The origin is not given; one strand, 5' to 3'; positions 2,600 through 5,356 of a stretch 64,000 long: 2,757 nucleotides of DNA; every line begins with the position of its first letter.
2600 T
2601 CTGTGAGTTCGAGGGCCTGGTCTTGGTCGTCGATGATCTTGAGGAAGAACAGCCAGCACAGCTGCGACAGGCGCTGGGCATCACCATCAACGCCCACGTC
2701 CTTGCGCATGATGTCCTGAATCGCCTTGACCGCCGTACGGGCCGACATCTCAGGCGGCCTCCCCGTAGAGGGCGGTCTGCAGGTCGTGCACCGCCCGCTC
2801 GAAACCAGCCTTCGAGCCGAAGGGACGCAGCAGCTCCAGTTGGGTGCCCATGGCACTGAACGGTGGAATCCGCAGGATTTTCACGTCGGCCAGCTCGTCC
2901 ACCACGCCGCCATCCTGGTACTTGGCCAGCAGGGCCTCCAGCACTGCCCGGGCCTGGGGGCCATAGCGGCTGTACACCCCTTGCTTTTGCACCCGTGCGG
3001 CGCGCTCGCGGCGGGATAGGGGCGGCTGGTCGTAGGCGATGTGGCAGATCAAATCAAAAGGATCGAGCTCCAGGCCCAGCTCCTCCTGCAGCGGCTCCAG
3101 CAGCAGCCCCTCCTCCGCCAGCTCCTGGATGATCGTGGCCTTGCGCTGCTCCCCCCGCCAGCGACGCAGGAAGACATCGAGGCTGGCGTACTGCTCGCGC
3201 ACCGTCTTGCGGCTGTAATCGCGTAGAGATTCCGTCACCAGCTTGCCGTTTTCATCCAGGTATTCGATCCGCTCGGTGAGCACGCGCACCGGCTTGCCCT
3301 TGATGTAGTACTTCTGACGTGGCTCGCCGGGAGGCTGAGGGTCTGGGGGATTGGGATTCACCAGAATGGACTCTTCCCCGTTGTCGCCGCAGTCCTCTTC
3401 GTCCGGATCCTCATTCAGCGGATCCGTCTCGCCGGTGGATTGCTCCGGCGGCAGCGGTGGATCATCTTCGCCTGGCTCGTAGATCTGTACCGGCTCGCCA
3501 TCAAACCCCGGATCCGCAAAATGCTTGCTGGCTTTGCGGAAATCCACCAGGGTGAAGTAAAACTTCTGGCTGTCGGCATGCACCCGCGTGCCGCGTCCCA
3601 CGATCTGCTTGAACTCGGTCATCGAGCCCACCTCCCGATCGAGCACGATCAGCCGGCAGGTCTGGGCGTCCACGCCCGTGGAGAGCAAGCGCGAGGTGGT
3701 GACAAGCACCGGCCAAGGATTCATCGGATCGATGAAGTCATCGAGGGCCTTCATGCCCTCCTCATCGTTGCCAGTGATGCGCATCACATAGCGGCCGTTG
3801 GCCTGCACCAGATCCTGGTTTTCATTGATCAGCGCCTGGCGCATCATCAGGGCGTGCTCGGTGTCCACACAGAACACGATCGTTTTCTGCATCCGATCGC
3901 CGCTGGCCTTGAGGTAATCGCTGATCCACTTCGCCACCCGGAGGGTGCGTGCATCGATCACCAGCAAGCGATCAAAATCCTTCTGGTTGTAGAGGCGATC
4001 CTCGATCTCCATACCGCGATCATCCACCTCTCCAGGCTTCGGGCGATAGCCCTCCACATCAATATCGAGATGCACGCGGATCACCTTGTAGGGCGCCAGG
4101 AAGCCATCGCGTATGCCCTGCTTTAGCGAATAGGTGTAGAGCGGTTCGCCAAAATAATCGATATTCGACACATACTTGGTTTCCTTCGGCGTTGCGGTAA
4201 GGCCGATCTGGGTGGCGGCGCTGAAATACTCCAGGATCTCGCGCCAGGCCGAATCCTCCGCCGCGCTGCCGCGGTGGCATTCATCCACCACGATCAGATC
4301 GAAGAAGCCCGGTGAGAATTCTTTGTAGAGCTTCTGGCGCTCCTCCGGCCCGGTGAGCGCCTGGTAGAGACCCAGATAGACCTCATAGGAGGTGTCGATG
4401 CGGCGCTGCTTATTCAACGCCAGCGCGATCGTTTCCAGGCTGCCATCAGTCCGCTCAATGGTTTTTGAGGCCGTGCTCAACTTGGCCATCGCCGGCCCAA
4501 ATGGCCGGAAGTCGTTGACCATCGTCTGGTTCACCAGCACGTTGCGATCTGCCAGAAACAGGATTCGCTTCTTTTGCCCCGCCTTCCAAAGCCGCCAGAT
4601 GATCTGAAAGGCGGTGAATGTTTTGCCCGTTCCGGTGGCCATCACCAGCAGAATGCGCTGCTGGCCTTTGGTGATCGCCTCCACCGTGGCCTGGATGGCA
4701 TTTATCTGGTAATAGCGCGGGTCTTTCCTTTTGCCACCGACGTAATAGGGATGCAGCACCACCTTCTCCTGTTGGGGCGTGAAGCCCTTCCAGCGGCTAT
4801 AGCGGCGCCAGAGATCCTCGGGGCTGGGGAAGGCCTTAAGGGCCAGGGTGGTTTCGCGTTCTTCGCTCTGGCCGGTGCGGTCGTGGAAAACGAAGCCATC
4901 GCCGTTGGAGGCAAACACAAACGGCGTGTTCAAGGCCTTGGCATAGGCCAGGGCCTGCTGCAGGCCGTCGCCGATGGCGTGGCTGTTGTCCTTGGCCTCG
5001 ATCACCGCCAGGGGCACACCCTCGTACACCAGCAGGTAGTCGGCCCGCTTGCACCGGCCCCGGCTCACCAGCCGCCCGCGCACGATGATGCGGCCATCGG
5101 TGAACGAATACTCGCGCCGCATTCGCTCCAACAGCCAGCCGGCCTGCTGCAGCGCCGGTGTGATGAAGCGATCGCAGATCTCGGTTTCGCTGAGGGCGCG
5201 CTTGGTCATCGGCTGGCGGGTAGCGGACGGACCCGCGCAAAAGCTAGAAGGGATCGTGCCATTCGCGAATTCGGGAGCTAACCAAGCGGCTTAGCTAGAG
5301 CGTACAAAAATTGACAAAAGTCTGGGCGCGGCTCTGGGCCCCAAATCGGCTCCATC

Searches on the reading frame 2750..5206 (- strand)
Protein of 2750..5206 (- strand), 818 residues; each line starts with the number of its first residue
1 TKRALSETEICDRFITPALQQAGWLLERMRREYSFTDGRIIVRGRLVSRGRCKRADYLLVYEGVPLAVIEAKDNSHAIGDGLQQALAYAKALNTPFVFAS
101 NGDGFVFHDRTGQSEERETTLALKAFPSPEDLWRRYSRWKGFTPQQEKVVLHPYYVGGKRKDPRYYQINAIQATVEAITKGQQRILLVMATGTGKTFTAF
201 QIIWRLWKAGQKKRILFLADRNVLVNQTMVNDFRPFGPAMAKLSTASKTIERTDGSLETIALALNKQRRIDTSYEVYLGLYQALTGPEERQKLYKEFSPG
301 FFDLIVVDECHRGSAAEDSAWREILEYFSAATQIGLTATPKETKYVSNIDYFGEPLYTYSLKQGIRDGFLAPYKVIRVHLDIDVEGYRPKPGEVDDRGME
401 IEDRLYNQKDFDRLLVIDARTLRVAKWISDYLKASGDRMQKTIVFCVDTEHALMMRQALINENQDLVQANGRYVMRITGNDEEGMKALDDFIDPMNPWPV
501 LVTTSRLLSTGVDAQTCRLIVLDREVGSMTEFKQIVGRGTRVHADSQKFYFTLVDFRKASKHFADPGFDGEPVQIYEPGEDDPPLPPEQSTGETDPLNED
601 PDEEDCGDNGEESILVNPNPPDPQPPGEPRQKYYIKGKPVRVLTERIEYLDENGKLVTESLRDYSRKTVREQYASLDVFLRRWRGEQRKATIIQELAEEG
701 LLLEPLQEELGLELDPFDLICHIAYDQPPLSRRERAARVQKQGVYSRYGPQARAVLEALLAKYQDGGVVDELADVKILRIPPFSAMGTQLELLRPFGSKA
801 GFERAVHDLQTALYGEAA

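Call 87: search_protein_families(library=ncbifam, proteins=[window:2750-5206:-], max_evalue=0.00001)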
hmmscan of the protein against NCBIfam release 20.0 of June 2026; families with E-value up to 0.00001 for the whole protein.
window:2750-5206:- (818 aa): 7 families
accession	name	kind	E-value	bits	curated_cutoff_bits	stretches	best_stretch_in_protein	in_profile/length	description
NF046051.1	restrict_EcoAI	equivalog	0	1113.9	550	1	5-814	1-767/768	EcoAI/FtnUII family type I restriction enzme subunit R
NF008521.0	PRK11448.1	equivalog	1.7e-63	215.1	729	1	14-555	239-813/1123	type I restriction-modification system endonuclease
NF053632.1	heli_RadD_YejH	equivalog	2.8e-20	72.2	720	1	164-548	4-348/573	DNA repair helicase RadD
TIGR00348.1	hsdR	subfamily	7.6e-19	67.7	284.55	1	51-526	120-626/674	HsdR family type I site-specific deoxyribonuclease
TIGR04095.1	dnd_restrict_1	equivalog_domain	2.7e-16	59.6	600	1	163-469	9-310/451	DNA phosphorothioation system restriction enzyme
TIGR00631.1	uvrb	equivalog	5.3e-06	24.9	750.1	0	163-239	10-80/658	excinuclease ABC subunit UvrB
NF003673.1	PRK05298.1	equivalog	6.2e-06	24.9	743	0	163-238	10-79/653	excinuclease ABC subunit UvrB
